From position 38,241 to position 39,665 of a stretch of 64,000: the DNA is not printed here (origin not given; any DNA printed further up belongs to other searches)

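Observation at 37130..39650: AT-rich island beside tRNA-Ala: HTH-fused beta-class DNA methyltransferase plus an unknown 374-aa partner (candidate novel R-M or defence pair)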

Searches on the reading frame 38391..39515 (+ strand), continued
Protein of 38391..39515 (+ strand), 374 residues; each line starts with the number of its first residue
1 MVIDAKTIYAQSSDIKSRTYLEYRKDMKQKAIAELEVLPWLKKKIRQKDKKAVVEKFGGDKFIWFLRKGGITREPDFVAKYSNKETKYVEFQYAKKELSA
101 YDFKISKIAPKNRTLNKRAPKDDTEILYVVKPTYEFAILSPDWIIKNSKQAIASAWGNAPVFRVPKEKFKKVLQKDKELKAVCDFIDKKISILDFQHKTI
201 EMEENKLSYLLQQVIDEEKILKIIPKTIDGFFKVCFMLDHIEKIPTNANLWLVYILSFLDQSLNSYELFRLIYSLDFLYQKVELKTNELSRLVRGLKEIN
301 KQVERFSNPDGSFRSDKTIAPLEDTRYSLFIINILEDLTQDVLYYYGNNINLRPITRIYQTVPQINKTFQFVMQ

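Call 36: find_related_loci(query=A1, collection=genome_contigs, flank=6000)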
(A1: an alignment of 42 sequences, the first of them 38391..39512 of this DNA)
Query A1 (374 aa) in genome_contigs; peptide patterns used: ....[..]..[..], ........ (x = any residue, [..] = any of these).
267 stretches matched a pattern; 102 encode a relative of the query (tblastn E <= 1e-3); the best 80 are kept; 80 distinct loci.
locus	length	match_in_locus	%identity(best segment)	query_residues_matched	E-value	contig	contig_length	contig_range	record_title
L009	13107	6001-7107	76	4-372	0e+0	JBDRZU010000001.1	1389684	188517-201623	MAG: candidate division WOR-3 bacterium isolate SRBZ-2_201901_bins_139 SRBZ-2_201901_bins_139_scaffold_1, whole genome s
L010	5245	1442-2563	72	1-374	0e+0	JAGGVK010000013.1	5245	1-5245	MAG: bacterium isolate AUK098 PB_MBMC_052_c_000000000034, whole genome shotgun sequence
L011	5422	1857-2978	72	1-374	0e+0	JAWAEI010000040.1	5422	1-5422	MAG: Candidatus Pacearchaeota archaeon isolate QQ_201901_bins_15 QQ_201901_bins_15_scaffold_45, whole genome shotgun seq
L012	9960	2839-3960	74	1-374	0e+0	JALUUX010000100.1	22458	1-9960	MAG: Candidatus Shapirobacteria bacterium isolate 128-326_metabat1_scaf2bin.052 128-326_scaffold_867_c1, whole genome sh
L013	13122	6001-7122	71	1-374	0e+0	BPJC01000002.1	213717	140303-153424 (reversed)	MAG: Patescibacteria group bacterium KatS3mg090 DNA, contig_12248, whole genome shotgun sequence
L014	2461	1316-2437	72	1-374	0e+0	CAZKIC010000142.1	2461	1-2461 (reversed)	MAG TPA_asm: uncultured archaeon isolate binchicken_co64_77 genome assembly, contig: NODE_25250_length_2461_cov_7.744805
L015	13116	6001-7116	72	1-372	2e-173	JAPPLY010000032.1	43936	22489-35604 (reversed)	MAG: Bdellovibrionales bacterium isolate RHO3_bin_33 NODE_1791_length_43936_cov_15.815455, whole genome shotgun sequence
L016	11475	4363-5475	66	4-374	2e-173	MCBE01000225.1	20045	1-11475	Candidatus Altiarchaeales archaeon WOR_SM1_SCG NODE_31_length_20087_cov_1659.59_ID_147, whole genome shotgun sequence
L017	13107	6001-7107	72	4-372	1e-171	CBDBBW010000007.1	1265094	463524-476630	MAG: Bdellovibrionales bacterium isolate dea61dae-8d83-4a52-8d99-894d0c87a452 genome assembly, contig: contig_7, whole g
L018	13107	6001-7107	64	4-372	2e-169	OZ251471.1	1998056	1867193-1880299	MAG: Bdellovibrionales bacterium isolate a3915b71-a7a2-4ed1-81bf-c205b5af3125 genome assembly, chromosome: 1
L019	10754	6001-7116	68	1-372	3e-168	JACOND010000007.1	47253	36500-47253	MAG: Bdellovibrionales bacterium isolate SP5OBV1 SP5OBV1_Ga0325881_107, whole genome shotgun sequence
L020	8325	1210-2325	63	1-372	1e-157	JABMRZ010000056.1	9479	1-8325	MAG: Candidatus Tariuqbacter arcticus isolate bin.685 k141_789641, whole genome shotgun sequence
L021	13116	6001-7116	72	1-372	2e-179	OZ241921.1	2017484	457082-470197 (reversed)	MAG: Bdellovibrionales bacterium isolate 862dbce8-506b-4fb4-becf-eb92c4bae3be genome assembly, chromosome: 1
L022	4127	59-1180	55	1-374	2e-128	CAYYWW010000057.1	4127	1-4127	MAG TPA_asm: uncultured archaeon isolate binchicken_co256_26 genome assembly, contig: NODE_71798_length_4127_cov_30.6419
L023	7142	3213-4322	53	1-372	1e-125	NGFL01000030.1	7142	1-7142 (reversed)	MAG: candidate division TA06 bacterium JGI_Cruoil_03_38_101 JGI24025J20009_10006453, whole genome shotgun sequence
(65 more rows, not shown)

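Call 39: search_dna_similar(query=window:38391-39512:+, collection=plasmids, mode=protein, max_evalue=0.001)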
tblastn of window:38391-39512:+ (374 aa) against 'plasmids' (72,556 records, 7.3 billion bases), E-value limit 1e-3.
No match.

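Call 40: search_dna_similar(query=window:38391-39512:+, collection=phages, mode=protein, max_evalue=0.001)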
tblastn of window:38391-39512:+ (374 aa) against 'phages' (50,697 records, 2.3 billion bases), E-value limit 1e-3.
No match.

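Call 59: fold_search(model_id=the predicted structure, library=viral)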
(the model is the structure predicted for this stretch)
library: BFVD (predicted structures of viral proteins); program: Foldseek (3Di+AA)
matches with E <= 10: 243; with E <= 0.001: 1
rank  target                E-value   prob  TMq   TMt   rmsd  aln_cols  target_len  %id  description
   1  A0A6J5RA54            9.4e-04  1.00  0.25  0.51   6.6       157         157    9  Protein NO VEIN C-terminal domain-containing protein [uncultured Caudovirales phage]
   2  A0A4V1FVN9            1.1e-03  1.00  0.25  0.60   5.5       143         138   12  (no name in the UniProt tables at hand)
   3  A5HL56                3.5e-03  1.00  0.21  0.38   9.0       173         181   10  PfWMP3_05 [Phormidium phage Pf-WMP3]
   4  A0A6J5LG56            6.3e-03  1.00  0.22  0.43   7.6       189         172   10  Uncharacterized protein [uncultured Caudovirales phage]
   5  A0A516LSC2            8.1e-03  1.00  0.24  0.50   5.5       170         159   12  (no name in the UniProt tables at hand)
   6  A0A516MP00            9.4e-03  1.00  0.24  0.49   6.8       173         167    9  (no name in the UniProt tables at hand)
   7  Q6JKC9                9.9e-03  0.28  0.13  0.12  22.1       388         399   12  Alkaline exonuclease [Neodiprion sertifer nucleopolyhedrovirus]
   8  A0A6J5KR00            1.3e-02  1.00  0.24  0.54   4.3       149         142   12  Uncharacterized protein [uncultured Caudovirales phage]
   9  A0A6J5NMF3            1.5e-02  0.98  0.25  0.42  10.7       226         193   12  Uncharacterized protein [uncultured Caudovirales phage]
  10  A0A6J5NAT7            2.0e-02  0.99  0.17  0.40   7.8       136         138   14  Uncharacterized protein [uncultured Caudovirales phage]
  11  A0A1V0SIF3            2.8e-02  1.00  0.20  0.43   3.8       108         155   13  Uncharacterized protein [Klosneuvirus KNV1]
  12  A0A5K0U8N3            2.9e-02  1.00  0.19  0.27   7.0       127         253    9  Uncharacterized protein [Yasminevirus sp. GU-2018]
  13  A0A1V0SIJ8            2.9e-02  0.99  0.24  0.16  14.2       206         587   16  Uncharacterized protein [Klosneuvirus KNV1]
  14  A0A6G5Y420            3.1e-02  1.00  0.25  0.58   5.6       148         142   11  (no name in the UniProt tables at hand)
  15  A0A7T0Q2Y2            5.5e-02  0.97  0.23  0.48   5.8       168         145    8  (no name in the UniProt tables at hand)
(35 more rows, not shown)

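Call 61: find_encoding_contigs(protein=P0221, flank=4000, max_places=2)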
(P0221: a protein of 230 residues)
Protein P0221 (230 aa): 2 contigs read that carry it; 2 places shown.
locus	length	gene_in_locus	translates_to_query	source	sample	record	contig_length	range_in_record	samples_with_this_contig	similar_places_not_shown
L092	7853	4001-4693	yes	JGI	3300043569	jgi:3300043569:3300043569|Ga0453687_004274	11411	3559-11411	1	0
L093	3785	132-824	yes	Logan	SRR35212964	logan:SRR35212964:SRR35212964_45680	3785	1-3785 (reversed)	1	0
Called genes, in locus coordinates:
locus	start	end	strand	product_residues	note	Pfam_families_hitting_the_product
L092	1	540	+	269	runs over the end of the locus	PF00589:Phage_integrase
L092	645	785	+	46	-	-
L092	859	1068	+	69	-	-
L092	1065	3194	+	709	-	-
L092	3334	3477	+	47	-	-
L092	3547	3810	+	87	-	-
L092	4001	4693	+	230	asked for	-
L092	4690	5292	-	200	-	PF00730:HhH-GPD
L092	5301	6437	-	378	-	PF00145:DNA_methylase, PF09445:Methyltransf_15 (weak)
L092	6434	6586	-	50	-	-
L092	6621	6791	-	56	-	-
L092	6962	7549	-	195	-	-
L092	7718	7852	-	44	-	?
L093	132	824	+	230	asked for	-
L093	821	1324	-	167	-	PF00730:HhH-GPD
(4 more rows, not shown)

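Call 62: find_encoding_contigs(protein=P0245, flank=4000, max_places=2)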
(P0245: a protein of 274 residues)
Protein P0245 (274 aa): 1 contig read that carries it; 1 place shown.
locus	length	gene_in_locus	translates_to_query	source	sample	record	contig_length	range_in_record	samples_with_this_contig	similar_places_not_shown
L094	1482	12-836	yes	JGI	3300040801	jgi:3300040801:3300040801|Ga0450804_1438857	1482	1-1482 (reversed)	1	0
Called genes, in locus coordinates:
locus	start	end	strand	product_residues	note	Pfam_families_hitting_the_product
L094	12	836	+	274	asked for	-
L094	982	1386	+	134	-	-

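Call 63: find_encoding_contigs(protein=P0252, flank=4000, max_places=2)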
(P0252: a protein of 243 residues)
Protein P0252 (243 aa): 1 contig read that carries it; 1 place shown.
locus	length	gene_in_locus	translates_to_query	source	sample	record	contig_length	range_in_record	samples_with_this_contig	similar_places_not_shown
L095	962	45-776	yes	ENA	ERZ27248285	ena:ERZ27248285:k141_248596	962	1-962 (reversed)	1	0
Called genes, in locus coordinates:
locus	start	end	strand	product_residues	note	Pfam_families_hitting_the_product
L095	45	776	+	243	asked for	-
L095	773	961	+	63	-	?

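Call 64: find_encoding_contigs(protein=P0223, flank=4000, max_places=2)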
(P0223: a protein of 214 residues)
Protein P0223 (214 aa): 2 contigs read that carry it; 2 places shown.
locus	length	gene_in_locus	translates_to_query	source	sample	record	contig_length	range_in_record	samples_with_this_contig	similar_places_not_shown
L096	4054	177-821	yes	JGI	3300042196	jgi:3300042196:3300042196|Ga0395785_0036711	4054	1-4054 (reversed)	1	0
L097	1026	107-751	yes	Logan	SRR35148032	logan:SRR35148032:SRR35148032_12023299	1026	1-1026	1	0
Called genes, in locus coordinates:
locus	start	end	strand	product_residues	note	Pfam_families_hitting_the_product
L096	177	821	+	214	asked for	-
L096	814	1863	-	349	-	PF01555:N6_N4_Mtase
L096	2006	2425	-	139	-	-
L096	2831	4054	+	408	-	?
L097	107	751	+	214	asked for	-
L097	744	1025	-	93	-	?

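Call 66: search_protein_families(library=pfam, proteins=[L003:3744-4355:+, L001:4721-4939:+, L096:814-1863:-, L092:1065-3194:+], max_evalue=0.01)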
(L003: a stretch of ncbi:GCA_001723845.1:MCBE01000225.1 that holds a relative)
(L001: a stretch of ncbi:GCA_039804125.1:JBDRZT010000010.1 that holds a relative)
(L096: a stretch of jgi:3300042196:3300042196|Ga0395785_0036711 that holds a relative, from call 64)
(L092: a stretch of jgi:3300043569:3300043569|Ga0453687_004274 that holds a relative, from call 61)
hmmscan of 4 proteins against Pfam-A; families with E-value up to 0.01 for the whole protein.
L003:3744-4355:+ (203 aa): 0 families

L001:4721-4939:+ (72 aa): 6 families
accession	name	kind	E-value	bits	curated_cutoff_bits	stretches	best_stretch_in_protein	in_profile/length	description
PF01381.28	HTH_3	-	1.5e-15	57.4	23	1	12-67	1-55/55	Helix-turn-helix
PF13443.12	HTH_26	-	5.2e-11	43.1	22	1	11-70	1-60/63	Cro/C1-type HTH DNA-binding domain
PF12844.13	HTH_19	-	1.5e-10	41.3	30.2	1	9-69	1-60/64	Helix-turn-helix domain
PF13560.12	HTH_31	-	9.6e-07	29.5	27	1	8-66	2-60/64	Helix-turn-helix domain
PF20331.3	DUF6626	-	0.00045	21.1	27.3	1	4-66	3-60/96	Family of unknown function (DUF6626)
PF14590.12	DUF4447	-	0.0027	18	27.2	1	1-56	1-55/166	Domain of unknown function (DUF4447)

L096:814-1863:- (349 aa): 2 families
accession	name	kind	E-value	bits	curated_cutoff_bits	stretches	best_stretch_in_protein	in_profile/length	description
PF01555.25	N6_N4_Mtase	-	2.9e-42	145.6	26.7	1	102-336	1-219/221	DNA methylase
PF12728.13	HTH_17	-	0.0038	17.9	27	1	9-55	1-46/51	Helix-turn-helix domain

L092:1065-3194:+ (709 aa): 1 family
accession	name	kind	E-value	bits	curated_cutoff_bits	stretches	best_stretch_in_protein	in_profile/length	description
PF04851.21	ResIII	-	0.00031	21.1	22.5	1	70-192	7-115/164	Type III restriction enzyme, res subunit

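Call 73: find_encoding_contigs(protein=P0005, flank=3000, max_places=2)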
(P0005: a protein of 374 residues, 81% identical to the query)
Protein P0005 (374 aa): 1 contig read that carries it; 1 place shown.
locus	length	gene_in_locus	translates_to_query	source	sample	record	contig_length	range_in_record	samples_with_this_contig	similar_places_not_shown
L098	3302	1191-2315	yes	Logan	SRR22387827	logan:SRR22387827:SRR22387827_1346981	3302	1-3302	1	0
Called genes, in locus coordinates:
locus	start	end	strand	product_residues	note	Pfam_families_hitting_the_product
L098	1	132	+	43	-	?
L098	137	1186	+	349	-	PF01555:N6_N4_Mtase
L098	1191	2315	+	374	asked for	-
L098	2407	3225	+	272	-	PF13643:DUF4145 (weak)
